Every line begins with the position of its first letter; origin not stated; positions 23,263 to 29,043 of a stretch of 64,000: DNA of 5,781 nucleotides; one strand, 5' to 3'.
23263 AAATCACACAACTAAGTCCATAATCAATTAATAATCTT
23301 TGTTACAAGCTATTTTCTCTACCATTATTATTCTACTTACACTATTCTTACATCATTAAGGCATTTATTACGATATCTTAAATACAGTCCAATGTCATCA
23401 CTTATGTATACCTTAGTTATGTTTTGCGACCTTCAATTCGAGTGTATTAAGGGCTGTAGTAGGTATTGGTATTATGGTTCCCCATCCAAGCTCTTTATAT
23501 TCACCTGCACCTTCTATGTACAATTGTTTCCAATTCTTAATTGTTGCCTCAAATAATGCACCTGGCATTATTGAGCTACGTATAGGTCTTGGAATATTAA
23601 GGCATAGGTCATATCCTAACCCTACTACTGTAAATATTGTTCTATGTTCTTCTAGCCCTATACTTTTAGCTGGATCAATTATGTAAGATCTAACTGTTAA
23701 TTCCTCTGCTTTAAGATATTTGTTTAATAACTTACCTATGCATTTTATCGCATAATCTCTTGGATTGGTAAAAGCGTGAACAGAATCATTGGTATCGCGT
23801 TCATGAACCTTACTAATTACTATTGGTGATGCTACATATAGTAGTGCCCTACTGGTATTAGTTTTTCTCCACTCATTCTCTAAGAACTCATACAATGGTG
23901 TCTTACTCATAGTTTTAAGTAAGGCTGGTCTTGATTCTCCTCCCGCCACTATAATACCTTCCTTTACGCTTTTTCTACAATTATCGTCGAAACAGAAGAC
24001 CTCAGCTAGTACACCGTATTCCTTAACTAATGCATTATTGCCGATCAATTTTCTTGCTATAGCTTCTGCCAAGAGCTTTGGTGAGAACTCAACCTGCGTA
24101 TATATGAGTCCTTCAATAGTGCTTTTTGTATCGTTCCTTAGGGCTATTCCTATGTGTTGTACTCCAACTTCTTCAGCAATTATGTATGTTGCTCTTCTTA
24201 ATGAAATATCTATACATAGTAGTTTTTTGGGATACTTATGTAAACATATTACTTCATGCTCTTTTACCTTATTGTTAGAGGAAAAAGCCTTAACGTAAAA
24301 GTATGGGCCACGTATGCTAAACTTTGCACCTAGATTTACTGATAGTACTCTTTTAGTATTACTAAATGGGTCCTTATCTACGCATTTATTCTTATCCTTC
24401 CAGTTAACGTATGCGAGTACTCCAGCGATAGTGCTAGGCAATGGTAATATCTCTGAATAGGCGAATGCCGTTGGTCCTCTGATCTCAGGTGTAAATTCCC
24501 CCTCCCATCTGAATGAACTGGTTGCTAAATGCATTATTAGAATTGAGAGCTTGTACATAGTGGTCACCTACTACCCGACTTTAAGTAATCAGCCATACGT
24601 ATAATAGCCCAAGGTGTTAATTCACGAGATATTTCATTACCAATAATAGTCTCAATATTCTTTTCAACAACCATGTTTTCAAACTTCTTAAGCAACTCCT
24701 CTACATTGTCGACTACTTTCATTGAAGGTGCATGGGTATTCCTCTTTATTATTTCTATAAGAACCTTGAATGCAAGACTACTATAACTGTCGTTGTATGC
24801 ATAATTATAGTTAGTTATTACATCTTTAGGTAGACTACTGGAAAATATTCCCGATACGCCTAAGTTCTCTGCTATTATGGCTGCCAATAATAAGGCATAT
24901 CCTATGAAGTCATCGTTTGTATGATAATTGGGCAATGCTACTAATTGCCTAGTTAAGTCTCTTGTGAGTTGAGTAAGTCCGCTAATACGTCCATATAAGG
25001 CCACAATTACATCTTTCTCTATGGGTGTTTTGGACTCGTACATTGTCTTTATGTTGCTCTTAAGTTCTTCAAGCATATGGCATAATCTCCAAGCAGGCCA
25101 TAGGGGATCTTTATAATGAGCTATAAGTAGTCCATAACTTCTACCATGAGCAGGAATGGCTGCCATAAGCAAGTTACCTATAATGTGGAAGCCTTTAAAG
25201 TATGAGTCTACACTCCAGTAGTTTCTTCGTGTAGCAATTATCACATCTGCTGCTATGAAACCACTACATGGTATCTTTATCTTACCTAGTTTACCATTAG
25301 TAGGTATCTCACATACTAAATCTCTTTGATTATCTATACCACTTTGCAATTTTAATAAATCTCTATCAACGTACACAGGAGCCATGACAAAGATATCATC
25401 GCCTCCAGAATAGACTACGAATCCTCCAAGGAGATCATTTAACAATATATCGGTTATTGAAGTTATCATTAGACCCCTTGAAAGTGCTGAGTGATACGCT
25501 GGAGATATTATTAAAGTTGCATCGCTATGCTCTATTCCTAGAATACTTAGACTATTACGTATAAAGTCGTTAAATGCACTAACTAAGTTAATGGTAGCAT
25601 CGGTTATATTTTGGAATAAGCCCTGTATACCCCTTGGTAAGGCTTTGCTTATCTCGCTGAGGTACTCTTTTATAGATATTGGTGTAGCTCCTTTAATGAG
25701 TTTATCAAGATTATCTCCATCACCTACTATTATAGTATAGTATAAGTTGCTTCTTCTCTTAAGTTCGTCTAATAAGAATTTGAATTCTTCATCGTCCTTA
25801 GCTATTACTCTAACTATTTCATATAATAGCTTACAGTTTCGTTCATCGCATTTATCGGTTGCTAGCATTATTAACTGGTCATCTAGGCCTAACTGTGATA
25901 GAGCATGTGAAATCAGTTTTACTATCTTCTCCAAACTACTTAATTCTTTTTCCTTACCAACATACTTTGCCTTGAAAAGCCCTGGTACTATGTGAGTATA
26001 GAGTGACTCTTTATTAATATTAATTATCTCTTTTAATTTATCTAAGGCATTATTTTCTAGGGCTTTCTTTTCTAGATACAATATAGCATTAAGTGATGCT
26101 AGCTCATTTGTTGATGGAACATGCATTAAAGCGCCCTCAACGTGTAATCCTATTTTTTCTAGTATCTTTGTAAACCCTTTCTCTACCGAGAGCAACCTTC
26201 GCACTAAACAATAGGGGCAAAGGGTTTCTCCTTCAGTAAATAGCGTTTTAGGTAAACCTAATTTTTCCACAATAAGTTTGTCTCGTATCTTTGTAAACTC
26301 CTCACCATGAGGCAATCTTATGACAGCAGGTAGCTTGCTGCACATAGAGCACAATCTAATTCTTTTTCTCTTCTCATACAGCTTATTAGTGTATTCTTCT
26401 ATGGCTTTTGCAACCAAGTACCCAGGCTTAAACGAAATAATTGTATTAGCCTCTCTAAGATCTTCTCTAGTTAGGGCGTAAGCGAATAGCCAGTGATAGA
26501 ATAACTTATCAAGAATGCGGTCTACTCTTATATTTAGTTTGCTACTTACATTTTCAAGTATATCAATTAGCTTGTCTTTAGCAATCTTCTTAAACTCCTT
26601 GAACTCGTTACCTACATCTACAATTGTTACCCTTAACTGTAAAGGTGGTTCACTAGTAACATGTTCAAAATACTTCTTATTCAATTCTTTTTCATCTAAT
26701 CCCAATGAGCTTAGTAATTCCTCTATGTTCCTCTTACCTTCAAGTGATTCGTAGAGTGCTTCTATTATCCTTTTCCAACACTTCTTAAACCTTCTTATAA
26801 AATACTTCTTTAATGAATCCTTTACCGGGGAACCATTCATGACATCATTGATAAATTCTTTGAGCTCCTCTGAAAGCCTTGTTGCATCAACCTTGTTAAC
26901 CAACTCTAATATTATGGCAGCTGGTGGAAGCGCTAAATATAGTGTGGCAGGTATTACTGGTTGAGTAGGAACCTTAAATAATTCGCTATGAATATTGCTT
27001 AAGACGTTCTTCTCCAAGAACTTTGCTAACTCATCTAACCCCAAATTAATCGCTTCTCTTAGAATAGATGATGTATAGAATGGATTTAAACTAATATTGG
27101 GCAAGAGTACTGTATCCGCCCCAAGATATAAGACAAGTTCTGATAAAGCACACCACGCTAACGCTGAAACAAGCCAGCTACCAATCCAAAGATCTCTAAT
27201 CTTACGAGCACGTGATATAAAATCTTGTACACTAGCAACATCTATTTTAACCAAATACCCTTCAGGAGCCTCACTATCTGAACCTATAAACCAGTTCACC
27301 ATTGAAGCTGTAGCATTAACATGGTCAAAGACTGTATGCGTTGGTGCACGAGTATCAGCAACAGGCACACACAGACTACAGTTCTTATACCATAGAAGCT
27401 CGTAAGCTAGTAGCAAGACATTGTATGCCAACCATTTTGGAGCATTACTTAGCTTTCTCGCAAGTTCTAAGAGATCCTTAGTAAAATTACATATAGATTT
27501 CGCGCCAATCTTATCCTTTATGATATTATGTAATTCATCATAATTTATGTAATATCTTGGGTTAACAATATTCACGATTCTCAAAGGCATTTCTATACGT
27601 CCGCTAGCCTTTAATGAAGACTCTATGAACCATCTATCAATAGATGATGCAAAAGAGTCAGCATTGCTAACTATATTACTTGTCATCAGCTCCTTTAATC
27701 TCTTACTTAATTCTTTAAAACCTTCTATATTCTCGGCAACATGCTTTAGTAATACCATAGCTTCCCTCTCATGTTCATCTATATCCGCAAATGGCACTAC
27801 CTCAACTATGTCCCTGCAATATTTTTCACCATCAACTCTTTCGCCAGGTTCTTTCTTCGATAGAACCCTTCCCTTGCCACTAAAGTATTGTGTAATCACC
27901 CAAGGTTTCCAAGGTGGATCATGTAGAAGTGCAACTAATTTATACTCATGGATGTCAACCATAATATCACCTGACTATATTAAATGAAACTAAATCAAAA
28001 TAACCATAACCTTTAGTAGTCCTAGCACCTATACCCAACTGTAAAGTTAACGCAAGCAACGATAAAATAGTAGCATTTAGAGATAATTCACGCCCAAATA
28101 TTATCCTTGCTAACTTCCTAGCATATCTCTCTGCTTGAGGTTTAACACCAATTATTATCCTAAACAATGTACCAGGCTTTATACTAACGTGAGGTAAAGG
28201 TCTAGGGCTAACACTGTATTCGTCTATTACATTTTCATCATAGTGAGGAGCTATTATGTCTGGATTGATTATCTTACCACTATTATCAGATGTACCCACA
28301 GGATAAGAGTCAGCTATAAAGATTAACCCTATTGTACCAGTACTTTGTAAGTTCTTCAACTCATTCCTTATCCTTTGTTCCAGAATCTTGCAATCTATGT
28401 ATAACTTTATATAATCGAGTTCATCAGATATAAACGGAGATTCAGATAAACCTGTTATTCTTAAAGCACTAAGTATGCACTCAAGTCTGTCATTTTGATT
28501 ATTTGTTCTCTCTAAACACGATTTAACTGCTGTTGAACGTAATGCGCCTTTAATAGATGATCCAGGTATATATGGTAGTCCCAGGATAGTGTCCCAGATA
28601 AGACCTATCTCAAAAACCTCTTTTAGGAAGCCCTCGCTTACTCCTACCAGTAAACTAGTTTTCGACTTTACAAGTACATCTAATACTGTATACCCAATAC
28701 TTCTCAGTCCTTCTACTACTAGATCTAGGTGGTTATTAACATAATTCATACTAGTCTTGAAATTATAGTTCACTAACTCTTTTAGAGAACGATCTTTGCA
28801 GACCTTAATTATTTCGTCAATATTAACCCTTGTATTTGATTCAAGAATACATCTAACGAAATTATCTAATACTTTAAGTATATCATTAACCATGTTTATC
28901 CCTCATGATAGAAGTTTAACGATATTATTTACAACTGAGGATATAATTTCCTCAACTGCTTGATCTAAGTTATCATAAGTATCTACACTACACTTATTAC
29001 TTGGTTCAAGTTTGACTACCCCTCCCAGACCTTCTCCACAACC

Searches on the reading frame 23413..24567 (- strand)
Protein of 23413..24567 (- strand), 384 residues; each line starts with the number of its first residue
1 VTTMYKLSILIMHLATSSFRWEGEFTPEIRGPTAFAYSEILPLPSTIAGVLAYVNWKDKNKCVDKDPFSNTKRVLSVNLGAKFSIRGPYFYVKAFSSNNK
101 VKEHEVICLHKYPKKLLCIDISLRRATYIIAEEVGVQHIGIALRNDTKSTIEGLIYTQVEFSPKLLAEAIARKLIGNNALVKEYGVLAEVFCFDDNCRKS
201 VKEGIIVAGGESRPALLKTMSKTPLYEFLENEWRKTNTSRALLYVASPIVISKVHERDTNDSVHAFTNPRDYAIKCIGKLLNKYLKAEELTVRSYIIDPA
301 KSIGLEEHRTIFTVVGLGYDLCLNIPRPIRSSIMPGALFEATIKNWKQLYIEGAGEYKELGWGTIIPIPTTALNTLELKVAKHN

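Call 10: search_protein_families(library=pfam, proteins=[window:23413-24567:-], max_evalue=0.01)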
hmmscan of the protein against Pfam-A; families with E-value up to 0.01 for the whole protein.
window:23413-24567:- (384 aa): 1 family
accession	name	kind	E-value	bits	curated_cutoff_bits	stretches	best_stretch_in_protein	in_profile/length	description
PF09700.15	Cas_Cmr3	-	3.4e-06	27.2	21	0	138-279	176-287/367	CRISPR-associated protein (Cas_Cmr3)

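Call 59: search_protein_families(library=padloc, proteins=[window:23413-24567:-], max_evalue=0.001)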
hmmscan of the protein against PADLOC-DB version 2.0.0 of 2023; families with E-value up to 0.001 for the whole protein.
window:23413-24567:- (384 aa): 6 families
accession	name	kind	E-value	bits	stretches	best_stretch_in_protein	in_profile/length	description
PDLC01207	Cmr3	-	2.9e-59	198.8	1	6-372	7-347/353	"CAS-III-B,CAS-III-C; effector_G5"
PDLC01269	Cmr3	-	8.6e-14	50.1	1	19-366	2-270/273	"CAS-III-B,CAS-III-C; effector_G5"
PDLC00978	Cmr3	-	2.5e-12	44.7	2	137-366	156-342/346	CRISPR type III-B/RAMP module-associated protein Cmr3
PDLC01361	Cmr3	-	6.2e-10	37.6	1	138-338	140-276/308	"CAS-III-B,CAS-III-C; effector_G5"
PDLC01640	Cmr3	-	2.4e-07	29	0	137-256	152-248/324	"CAS-III-B,CAS-III-C; effector_G5"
PDLC00980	Cmr3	-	0.0004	18.1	0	138-251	171-267/357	Cmr3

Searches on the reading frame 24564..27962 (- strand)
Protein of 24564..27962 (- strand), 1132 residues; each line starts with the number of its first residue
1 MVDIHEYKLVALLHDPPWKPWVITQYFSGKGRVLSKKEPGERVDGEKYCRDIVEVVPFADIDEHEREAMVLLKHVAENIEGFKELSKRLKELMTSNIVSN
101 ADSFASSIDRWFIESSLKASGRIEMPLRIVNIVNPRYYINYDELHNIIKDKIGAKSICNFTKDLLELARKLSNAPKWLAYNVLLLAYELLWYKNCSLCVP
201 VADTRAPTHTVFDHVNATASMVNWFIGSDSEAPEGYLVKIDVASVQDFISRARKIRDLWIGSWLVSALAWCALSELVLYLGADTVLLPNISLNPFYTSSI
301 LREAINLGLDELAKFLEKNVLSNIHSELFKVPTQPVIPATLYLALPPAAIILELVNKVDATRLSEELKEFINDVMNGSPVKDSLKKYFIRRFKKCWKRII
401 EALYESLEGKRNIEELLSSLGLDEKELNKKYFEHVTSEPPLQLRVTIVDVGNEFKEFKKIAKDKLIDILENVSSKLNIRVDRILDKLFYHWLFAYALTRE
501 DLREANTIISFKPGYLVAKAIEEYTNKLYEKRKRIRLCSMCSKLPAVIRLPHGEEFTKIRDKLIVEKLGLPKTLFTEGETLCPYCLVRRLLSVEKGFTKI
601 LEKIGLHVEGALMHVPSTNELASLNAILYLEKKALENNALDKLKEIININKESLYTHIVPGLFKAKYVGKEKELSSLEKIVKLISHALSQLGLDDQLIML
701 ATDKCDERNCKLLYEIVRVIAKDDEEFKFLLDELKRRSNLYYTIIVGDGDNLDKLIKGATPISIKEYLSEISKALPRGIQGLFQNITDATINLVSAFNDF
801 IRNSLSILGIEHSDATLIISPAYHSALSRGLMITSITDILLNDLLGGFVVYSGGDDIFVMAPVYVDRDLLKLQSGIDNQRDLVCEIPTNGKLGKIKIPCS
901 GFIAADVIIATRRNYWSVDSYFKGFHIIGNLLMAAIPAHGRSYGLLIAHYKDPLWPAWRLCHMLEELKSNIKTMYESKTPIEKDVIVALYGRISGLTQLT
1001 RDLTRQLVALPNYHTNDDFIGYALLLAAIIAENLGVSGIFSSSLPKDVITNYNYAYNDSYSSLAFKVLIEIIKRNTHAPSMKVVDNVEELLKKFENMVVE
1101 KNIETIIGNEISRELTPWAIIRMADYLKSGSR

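Call 10: search_protein_families(library=pfam, proteins=[window:24564-27962:-], max_evalue=0.01)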
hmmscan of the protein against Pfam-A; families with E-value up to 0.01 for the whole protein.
window:24564-27962:- (1132 aa): 2 families
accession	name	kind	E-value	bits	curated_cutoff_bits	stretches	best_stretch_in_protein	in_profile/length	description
PF12469.13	Cmr2_N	-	3e-23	82.5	25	1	237-372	1-107/111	CRISPR-associated protein Cmr2, N-terminal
PF22335.1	Cas10-Cmr2_palm2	-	7.2e-09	36.3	27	1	741-867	1-69/133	Cas10/Cmr2, second palm domain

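Call 59: search_protein_families(library=padloc, proteins=[window:24564-27962:-], max_evalue=0.001)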
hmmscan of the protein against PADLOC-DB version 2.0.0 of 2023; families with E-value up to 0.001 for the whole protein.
window:24564-27962:- (1132 aa): 10 families
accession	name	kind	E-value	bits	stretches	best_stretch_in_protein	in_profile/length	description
PDLC01292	Cas10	-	9.9e-50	168.1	1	237-966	2-377/387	CAS-III; effector_LS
PDLC00917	Cas10b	-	1.1e-47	161.1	1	237-960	2-500/510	"CRISPR-associated protein Cas10/Cmr2, subtype III-B"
PDLC01422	Cas10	-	5e-47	159.1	1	236-1098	3-494/519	CAS-III; effector_LS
PDLC01444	Cas10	-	1.3e-44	151.1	1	2-967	2-497/605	CAS-III; effector_LS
PDLC00920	Cas10b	-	1e-25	88.5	1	236-374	2-108/116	Cas10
PDLC01651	Cas10b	-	5.5e-24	82.7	1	237-399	1-111/113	CAS-III-B; effector_LS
PDLC02052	Cas10b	-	4.3e-18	63.1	2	198-404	110-300/875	-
PDLC02054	Cas10b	-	4.6e-13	46.9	1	236-278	5-47/537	-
PDLC01293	Cas10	-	8.2e-07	26.3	1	70-252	46-214/577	CAS-III; effector_LS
PDLC02051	Cas10b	-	5.5e-05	20.5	0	239-272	6-39/479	-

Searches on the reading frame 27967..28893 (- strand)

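Call 10: search_protein_families(library=pfam, proteins=[window:27967-28893:-], max_evalue=0.01)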
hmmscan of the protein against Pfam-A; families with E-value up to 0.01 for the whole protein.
window:27967-28893:- (308 aa): 1 family
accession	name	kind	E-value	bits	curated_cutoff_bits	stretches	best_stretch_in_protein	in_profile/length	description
PF03787.20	RAMPs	-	1.9e-17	64.9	22.1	1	77-299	4-188/189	RAMP superfamily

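Call 59: search_protein_families(library=padloc, proteins=[window:27967-28893:-], max_evalue=0.001)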
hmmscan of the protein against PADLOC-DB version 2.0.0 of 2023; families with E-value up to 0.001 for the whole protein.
window:27967-28893:- (308 aa): 31 families (the best 25 are shown)
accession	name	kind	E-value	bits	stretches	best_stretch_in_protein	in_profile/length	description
PDLC01452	Cmr6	-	7.5e-34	115.8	1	20-301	23-226/228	"CAS-III-B,CAS-III-C; effector_G7"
PDLC01274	Cmr6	-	6.5e-30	102.6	1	46-300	4-188/188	"CAS-III-B,CAS-III-C; effector_G7"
PDLC00987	Cmr6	-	4.7e-27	93.4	1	43-300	28-213/213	Cmr6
PDLC00989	Cmr6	-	8.3e-27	92.6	1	33-302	46-262/264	Cmr6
PDLC01339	Csm3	-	5.5e-14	51.5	1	79-297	3-163/163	"CAS-III-A,CAS-III-D; effector_G7"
PDLC01442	Csm3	-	1.3e-13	49.3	1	69-301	8-180/208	"CAS-III-A,CAS-III-D; effector_G7"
PDLC01015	Csm3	-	4e-13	48.8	1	83-297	6-178/178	Csm3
PDLC01016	Csm3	-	2.7e-12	45.5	1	101-299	25-188/189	Csm3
PDLC01613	Csm3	-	5.3e-12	45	1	78-299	5-176/177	"CAS-III-A,CAS-III-D; effector_G7"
PDLC01017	Csm3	-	1.4e-11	42.6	1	67-297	7-211/257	Csm3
PDLC01275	Csm5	-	6.1e-09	34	1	55-140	76-130/321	"CAS-III-A,CAS-III-D; effector_G7"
PDLC00988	Cmr6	-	5.3e-08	31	1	101-152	39-89/252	Cmr6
PDLC01020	Csm5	-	9.6e-08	30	1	105-138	108-141/364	CRISPR type III-A/MTUBE-associated RAMP protein Csm5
PDLC01440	Csm5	-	3.9e-07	28.1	1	107-133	105-131/322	"CAS-III-A,CAS-III-D; effector_G7"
PDLC01296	Csm3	-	5.4e-07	27.8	1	75-134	10-64/192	"CAS-III-A,CAS-III-D; effector_G7"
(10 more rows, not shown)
